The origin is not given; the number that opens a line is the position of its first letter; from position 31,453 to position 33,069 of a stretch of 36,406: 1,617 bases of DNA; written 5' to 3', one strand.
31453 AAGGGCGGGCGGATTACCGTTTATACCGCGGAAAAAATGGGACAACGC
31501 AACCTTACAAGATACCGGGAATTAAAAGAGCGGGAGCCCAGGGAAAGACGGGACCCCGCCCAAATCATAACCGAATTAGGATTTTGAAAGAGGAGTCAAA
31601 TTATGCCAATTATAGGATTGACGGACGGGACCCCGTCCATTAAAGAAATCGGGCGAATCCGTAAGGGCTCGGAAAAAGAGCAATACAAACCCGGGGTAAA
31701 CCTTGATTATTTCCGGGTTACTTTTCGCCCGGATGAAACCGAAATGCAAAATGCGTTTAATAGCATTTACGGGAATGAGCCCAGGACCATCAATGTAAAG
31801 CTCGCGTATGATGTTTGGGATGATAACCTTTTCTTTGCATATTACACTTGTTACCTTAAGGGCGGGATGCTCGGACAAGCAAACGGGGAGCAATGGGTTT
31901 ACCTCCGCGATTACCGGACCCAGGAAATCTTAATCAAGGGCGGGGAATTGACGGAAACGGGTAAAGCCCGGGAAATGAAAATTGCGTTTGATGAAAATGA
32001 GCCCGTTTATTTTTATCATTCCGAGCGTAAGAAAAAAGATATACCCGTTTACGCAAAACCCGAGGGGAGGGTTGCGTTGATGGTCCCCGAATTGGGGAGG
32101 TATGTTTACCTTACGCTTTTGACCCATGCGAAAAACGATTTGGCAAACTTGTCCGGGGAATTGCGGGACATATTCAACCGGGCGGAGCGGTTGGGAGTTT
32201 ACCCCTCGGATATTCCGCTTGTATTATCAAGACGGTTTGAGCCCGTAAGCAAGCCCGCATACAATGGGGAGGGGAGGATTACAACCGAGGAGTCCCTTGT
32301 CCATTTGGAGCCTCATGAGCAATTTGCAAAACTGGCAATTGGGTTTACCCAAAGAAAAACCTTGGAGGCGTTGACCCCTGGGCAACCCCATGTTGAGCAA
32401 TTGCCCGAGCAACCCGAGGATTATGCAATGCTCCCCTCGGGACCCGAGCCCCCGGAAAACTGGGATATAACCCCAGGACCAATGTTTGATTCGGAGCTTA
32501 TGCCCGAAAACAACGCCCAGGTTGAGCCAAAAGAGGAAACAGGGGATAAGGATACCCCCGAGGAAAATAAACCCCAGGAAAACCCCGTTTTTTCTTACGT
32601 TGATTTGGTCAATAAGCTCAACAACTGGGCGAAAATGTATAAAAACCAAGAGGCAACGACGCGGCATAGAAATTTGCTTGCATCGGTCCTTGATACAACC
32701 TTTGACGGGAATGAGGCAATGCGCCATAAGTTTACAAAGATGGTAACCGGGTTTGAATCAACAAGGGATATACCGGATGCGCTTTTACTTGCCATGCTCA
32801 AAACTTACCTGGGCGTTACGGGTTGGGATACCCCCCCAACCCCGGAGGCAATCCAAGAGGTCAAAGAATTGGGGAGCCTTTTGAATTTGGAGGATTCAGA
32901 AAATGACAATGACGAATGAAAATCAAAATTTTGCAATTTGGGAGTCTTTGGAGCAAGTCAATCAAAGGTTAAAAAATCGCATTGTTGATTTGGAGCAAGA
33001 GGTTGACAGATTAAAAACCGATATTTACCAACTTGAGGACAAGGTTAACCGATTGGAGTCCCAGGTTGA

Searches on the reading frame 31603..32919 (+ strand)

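Call 76: search_protein_families(library=pfam, proteins=[window:31603-32919:+], max_evalue=0.001)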
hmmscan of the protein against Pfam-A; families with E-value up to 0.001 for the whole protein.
window:31603-32919:+ (438 aa): 1 family
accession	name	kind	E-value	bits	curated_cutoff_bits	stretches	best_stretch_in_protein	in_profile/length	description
PF18897.5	Gp3-like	-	7.3e-13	49.3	23.6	1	16-201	1-164/191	Recombination directionality factor-like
